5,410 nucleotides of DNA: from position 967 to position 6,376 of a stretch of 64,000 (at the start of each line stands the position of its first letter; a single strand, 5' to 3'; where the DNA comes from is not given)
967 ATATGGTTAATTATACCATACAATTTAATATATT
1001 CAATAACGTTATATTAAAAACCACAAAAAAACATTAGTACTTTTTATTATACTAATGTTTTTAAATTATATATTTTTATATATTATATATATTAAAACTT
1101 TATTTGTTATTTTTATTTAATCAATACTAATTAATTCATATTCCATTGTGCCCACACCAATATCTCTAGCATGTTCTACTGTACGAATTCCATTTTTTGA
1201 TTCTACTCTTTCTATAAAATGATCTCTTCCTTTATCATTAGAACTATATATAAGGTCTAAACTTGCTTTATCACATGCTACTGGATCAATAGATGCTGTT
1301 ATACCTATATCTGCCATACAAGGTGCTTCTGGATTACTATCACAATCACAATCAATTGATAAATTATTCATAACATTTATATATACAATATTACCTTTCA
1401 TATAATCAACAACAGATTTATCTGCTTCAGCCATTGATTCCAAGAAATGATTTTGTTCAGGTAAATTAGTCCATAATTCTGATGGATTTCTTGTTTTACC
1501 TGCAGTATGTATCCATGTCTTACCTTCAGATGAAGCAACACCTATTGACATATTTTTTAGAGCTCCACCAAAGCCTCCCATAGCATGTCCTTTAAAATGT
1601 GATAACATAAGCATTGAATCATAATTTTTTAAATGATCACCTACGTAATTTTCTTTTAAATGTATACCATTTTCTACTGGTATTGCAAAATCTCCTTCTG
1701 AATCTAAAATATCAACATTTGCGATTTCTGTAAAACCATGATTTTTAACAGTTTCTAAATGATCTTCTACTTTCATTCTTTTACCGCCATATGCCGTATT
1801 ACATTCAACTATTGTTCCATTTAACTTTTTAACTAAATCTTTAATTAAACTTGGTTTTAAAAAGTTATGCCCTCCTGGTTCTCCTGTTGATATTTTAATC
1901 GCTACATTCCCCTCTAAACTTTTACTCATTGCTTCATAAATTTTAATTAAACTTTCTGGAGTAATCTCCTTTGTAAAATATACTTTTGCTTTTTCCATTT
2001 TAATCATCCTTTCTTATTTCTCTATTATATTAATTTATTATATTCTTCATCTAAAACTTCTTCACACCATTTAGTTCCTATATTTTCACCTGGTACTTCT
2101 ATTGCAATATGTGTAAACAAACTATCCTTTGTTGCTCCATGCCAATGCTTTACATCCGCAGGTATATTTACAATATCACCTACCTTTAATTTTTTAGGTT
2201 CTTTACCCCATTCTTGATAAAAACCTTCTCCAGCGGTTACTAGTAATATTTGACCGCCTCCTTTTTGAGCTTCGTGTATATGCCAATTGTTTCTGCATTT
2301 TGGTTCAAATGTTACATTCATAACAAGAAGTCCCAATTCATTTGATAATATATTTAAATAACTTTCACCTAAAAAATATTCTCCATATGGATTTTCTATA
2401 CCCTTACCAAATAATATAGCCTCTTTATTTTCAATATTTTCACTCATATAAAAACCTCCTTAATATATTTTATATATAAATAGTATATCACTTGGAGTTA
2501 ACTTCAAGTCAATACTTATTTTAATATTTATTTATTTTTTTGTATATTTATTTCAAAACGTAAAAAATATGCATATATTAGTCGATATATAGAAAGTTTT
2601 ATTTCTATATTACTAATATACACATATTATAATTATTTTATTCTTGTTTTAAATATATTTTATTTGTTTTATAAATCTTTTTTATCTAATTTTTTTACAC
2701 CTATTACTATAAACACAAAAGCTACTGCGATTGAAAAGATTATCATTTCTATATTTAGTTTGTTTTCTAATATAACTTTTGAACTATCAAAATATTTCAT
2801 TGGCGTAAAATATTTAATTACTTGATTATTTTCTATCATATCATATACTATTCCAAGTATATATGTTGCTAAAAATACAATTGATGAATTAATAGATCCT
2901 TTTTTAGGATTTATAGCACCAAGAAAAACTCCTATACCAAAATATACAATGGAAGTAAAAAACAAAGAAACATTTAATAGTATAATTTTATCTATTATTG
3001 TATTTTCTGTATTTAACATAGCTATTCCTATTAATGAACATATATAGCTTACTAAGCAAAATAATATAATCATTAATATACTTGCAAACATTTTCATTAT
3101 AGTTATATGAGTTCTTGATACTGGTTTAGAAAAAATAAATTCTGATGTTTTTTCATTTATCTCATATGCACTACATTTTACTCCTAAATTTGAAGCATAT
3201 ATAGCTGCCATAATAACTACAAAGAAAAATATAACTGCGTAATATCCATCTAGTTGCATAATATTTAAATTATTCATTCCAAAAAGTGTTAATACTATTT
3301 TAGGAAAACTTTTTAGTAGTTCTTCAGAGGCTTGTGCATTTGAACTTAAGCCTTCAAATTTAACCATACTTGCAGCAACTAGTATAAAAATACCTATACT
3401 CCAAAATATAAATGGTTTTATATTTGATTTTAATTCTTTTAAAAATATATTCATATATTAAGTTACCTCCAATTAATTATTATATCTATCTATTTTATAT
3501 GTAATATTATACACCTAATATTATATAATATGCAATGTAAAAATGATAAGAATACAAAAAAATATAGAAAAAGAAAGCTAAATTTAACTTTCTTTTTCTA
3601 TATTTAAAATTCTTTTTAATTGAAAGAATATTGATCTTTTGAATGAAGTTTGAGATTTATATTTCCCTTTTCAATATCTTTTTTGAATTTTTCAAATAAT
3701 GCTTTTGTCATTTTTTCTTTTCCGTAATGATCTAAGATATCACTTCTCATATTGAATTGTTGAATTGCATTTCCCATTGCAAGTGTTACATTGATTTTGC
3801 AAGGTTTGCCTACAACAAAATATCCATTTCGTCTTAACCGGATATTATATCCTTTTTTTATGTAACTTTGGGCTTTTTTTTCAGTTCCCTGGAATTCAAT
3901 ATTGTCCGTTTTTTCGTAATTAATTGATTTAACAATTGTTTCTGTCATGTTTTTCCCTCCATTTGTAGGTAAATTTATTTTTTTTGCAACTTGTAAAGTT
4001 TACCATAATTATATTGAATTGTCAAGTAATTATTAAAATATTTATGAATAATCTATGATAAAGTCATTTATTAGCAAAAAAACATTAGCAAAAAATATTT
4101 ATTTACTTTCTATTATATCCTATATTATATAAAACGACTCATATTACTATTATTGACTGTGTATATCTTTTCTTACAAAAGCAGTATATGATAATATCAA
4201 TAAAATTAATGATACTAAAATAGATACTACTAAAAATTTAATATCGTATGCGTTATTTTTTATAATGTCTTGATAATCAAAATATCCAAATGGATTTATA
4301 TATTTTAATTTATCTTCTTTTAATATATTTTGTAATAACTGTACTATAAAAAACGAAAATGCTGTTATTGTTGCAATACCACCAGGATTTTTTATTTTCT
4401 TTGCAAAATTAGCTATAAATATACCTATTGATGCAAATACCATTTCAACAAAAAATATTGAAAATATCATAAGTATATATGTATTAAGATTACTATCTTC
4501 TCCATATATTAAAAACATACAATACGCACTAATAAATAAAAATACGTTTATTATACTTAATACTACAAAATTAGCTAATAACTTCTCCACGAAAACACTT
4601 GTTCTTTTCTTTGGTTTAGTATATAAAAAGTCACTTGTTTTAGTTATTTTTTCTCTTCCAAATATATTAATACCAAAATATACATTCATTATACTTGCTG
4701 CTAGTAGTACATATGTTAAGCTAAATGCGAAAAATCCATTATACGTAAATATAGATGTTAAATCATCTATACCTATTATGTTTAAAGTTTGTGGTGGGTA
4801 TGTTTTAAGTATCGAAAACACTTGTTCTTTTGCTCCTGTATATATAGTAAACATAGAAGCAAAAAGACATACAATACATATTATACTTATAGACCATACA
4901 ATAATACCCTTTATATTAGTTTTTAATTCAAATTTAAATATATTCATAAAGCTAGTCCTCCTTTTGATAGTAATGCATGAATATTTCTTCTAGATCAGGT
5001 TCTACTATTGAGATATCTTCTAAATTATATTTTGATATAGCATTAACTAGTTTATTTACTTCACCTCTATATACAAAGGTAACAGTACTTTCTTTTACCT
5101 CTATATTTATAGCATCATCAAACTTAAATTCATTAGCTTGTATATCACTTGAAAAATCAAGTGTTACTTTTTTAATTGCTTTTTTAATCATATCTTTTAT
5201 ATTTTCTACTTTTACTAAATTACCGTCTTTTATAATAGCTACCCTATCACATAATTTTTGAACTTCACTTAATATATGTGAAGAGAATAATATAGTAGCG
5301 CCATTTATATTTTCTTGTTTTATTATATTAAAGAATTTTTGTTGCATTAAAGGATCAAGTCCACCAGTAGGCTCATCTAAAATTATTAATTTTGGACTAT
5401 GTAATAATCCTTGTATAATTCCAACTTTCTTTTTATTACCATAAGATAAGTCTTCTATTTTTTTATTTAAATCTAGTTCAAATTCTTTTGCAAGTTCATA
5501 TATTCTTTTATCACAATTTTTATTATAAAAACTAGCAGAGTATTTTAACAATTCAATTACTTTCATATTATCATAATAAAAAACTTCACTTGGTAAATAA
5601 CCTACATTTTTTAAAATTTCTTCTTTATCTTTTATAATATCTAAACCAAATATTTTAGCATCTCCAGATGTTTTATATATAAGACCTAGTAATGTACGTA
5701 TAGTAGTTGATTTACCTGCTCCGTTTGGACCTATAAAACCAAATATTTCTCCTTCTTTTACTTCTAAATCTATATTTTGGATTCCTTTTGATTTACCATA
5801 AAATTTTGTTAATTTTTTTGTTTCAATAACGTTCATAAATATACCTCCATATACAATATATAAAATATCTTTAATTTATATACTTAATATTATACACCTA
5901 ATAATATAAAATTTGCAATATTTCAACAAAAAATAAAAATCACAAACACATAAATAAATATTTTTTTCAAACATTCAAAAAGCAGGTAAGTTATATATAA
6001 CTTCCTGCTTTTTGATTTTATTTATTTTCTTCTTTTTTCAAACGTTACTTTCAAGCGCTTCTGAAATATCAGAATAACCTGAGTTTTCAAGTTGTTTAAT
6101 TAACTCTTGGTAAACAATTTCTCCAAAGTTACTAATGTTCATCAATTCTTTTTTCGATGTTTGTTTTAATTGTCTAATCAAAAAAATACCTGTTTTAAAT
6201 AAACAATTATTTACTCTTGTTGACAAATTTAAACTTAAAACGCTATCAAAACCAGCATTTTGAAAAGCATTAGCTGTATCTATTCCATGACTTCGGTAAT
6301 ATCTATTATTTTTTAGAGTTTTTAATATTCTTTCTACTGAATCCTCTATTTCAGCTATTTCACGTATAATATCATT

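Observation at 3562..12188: Five-copy family of 110-aa basic proteins, each an autonomous promoter-leader-ORF-terminator cassette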

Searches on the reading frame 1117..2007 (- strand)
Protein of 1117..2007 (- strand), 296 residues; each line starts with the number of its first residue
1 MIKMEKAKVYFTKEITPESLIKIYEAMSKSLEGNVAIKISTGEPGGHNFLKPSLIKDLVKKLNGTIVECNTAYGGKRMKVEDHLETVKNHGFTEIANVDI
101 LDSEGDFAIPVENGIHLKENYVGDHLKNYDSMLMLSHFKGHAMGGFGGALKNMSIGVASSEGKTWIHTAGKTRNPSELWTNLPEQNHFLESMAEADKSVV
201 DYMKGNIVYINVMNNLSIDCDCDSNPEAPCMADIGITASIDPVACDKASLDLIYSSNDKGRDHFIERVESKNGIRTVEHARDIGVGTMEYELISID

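Call 50: search_protein_families(library=pfam, proteins=[window:1117-2007:-], max_evalue=0.01)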
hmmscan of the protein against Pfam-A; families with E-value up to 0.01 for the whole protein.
window:1117-2007:- (296 aa): 1 family
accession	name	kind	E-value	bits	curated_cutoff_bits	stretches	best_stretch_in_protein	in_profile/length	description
PF04015.17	DUF362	-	1.9e-46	159.1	24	1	35-251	1-200/200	Domain of unknown function (DUF362)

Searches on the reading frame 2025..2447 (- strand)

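Call 50: search_protein_families(library=pfam, proteins=[window:2025-2447:-], max_evalue=0.01)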
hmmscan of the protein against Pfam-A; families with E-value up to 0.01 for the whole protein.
window:2025-2447:- (140 aa): 2 families
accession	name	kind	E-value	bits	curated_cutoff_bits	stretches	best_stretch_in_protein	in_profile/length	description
PF07883.17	Cupin_2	-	9.2e-08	32.1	27.2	1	45-108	3-61/70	Cupin domain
PF00190.28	Cupin_1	-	0.0045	17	22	1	36-119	29-116/151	Cupin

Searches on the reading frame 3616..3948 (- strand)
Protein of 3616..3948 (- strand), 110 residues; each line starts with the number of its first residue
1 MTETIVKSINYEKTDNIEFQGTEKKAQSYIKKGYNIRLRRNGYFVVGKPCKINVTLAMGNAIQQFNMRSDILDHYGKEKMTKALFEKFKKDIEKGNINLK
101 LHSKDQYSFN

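Call 4: search_protein_families(library=pfam, proteins=[window:3616-3948:-], max_evalue=1)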
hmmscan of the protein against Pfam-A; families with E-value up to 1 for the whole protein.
window:3616-3948:- (110 aa): 0 families

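Call 5: search_protein_families(library=ncbifam, proteins=[window:3616-3948:-], max_evalue=1)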
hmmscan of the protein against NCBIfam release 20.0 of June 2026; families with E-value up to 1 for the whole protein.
window:3616-3948:- (110 aa): 0 families

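Call 10: search_protein_families(library=phrogs, proteins=[window:3616-3948:-], max_evalue=1)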
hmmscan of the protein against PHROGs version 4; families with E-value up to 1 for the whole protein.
window:3616-3948:- (110 aa): 1 family
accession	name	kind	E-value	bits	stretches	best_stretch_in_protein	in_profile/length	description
phrog_31302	-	unknown function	0.11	13.5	0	3-43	113-153/163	-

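Call 11: search_protein_families(library=padloc, proteins=[window:3616-3948:-], max_evalue=1)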
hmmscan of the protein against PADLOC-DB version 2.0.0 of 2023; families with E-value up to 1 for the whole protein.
window:3616-3948:- (110 aa): 0 families

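Call 12: search_solved_structures(query=A1, max_evalue=10)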
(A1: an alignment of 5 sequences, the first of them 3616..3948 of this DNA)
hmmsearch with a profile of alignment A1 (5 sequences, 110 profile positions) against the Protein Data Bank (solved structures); distinct sequences matched with E-value up to 10: 1.
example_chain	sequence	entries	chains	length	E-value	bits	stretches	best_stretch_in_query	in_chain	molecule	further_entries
5myj_A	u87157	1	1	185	0.8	12.9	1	12-64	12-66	Ribosome hibernation promotion factor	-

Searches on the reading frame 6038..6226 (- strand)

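Call 50: search_protein_families(library=pfam, proteins=[window:6038-6226:-], max_evalue=0.01)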
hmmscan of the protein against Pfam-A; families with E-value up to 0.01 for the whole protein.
window:6038-6226:- (62 aa): 1 family
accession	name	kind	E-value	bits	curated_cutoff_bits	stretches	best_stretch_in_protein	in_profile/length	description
PF03118.21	RNA_pol_A_CTD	-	2.3e-10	40.5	23.8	1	1-47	20-66/67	Bacterial RNA polymerase, alpha chain C terminal domain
